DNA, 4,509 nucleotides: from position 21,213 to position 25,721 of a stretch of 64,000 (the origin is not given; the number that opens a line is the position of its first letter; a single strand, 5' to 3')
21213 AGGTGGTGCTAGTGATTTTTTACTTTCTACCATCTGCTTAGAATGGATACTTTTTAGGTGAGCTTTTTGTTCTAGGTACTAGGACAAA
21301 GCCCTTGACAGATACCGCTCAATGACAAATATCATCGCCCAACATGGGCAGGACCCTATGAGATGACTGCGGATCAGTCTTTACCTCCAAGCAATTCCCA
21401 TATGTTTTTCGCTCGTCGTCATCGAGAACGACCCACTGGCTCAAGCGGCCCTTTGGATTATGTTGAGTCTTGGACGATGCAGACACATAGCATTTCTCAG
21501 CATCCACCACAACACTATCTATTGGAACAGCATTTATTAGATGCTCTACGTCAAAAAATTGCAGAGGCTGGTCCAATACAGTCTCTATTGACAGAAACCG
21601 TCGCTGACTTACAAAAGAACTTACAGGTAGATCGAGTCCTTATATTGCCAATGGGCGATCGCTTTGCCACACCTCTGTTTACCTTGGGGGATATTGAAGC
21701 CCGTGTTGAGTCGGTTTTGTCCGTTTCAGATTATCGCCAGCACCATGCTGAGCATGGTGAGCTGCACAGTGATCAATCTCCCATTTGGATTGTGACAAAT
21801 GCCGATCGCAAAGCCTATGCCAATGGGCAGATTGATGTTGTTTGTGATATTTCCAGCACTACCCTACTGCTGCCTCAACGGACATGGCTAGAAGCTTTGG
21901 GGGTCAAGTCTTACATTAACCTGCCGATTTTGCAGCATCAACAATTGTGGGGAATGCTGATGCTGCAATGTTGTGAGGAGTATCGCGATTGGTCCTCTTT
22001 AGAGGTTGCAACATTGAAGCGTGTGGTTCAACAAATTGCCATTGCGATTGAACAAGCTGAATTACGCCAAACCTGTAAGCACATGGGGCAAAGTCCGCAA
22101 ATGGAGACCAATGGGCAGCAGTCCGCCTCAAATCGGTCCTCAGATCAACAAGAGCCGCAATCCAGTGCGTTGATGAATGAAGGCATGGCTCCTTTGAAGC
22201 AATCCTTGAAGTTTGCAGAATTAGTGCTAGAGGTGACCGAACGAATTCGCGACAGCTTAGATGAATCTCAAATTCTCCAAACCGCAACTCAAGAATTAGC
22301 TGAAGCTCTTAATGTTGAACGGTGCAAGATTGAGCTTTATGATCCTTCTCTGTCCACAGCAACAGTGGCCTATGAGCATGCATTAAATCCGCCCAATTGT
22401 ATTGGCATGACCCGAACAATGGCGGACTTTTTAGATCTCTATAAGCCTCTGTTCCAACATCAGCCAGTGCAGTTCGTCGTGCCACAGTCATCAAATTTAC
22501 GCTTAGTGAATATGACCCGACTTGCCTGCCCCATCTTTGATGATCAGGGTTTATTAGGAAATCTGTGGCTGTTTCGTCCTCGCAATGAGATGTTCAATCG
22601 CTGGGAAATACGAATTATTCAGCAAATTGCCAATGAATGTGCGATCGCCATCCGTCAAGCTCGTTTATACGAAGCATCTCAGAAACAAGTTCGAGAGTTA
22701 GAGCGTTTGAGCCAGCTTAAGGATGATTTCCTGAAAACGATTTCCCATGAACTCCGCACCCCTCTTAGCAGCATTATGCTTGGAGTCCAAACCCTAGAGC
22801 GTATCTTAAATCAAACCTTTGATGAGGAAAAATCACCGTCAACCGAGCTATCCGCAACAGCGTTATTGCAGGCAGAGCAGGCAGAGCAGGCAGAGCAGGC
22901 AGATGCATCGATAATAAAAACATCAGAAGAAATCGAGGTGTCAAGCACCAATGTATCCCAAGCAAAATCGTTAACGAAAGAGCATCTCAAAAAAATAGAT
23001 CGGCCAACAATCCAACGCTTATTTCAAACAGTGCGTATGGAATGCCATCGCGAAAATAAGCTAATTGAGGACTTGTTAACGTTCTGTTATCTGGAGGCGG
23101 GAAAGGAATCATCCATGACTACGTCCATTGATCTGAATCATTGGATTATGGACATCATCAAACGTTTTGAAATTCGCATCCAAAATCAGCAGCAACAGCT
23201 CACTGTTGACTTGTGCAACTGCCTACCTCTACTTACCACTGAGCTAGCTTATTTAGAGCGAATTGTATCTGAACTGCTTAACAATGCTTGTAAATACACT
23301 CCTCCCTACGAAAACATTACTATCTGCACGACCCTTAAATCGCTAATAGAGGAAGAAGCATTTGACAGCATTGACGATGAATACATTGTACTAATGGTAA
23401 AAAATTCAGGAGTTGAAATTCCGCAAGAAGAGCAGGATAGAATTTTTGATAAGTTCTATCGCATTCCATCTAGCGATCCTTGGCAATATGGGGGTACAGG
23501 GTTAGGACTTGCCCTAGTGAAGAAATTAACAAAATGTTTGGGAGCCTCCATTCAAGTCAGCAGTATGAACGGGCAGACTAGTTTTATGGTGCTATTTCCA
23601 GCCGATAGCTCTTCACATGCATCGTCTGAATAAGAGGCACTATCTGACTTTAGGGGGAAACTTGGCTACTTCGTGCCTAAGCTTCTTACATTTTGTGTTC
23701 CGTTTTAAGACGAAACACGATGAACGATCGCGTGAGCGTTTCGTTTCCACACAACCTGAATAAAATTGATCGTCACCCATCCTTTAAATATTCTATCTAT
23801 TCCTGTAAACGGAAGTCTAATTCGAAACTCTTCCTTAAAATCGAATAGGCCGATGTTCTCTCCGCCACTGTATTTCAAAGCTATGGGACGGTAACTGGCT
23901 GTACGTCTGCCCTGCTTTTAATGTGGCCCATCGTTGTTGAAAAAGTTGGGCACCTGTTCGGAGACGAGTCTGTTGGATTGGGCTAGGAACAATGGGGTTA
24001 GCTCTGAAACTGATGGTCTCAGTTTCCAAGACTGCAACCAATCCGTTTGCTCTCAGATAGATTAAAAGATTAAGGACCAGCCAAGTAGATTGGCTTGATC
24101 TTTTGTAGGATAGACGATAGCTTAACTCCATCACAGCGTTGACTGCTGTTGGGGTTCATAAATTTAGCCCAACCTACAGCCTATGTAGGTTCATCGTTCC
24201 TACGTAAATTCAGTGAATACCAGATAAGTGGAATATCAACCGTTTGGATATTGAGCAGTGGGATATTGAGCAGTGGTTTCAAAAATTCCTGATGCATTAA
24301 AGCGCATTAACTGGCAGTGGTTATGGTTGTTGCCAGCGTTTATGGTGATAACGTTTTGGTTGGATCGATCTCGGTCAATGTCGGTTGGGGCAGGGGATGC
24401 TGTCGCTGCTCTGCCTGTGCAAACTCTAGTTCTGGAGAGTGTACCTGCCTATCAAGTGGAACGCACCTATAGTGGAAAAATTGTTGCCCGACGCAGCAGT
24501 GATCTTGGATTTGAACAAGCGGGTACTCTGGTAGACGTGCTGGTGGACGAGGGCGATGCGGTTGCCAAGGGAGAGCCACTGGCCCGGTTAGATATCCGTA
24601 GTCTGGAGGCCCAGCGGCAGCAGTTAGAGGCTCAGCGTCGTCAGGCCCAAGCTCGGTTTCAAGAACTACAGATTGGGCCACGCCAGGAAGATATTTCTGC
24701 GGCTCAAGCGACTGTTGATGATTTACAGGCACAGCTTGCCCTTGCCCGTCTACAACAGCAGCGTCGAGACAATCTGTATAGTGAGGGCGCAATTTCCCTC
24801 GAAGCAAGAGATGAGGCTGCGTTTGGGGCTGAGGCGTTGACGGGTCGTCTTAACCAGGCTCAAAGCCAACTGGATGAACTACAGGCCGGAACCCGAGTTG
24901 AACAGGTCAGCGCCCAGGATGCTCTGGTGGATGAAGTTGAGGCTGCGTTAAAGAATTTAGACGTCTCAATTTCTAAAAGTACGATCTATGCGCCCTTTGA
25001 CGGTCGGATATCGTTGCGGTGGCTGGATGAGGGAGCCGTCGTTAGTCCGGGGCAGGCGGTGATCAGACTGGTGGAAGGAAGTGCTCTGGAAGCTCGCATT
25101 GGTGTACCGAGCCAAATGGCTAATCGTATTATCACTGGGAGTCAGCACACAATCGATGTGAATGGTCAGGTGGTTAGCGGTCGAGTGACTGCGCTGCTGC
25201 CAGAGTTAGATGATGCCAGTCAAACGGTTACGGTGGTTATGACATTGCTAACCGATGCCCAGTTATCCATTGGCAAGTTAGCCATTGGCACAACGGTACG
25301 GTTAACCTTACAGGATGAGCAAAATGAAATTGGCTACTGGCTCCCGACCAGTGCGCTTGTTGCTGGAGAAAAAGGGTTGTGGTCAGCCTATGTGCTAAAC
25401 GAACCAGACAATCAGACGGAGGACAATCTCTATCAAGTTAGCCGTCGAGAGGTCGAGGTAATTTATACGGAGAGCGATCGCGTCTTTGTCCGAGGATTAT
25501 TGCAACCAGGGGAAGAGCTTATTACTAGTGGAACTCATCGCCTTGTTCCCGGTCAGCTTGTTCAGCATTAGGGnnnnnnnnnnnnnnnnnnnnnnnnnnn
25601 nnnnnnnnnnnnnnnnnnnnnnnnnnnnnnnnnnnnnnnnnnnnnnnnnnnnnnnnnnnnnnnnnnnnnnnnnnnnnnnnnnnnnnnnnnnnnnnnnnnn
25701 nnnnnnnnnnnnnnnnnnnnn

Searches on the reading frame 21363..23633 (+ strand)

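Call 16: search_protein_families(library=pfam, proteins=[window:21363-23633:+], max_evalue=0.0001)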
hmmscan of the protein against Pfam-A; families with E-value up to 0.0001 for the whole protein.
window:21363-23633:+ (756 aa): 4 families
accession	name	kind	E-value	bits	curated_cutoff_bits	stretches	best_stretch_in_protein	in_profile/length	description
PF01590.32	GAF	-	2.7e-28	99.6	22.4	2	72-229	2-133/133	GAF domain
PF02518.31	HATPase_c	-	6.1e-20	72.2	26.4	1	631-747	6-109/111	Histidine kinase-, DNA gyrase B-, and HSP90-like ATPase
PF13185.12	GAF_2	-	8.2e-14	52.4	28.6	1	299-430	2-135/136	GAF domain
PF00512.31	HisKA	-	3.4e-09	37.1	26.9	1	453-488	2-31/66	His Kinase A (phospho-acceptor) domain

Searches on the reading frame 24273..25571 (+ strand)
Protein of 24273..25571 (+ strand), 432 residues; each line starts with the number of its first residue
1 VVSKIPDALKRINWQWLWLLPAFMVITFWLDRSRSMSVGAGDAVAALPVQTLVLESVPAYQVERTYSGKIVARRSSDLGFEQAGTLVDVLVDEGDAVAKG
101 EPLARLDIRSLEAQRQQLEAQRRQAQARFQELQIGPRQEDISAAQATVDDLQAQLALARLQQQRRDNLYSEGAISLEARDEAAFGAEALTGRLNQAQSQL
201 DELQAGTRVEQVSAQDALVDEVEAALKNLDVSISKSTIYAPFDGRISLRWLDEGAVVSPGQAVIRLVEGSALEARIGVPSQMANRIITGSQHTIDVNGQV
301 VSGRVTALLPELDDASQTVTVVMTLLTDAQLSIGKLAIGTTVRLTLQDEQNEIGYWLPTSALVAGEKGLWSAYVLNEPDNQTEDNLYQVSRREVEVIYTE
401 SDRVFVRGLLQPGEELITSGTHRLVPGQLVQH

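Call 16: search_protein_families(library=pfam, proteins=[window:24273-25571:+], max_evalue=0.0001)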
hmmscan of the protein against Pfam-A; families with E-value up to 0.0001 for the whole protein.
window:24273-25571:+ (432 aa): 3 families
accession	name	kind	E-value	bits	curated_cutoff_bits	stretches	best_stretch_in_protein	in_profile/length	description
PF13437.12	HlyD_3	-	1e-12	49.1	22.2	1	237-328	1-96/106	HlyD family secretion protein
PF16576.10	HlyD_D23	-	2.9e-12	46.8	30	1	78-324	22-200/214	Barrel-sandwich domain of CusB or HlyD membrane-fusion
PF13533.13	Biotin_lipoyl_2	-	5.9e-06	26.4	29.8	0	82-107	7-32/32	Biotin-lipoyl like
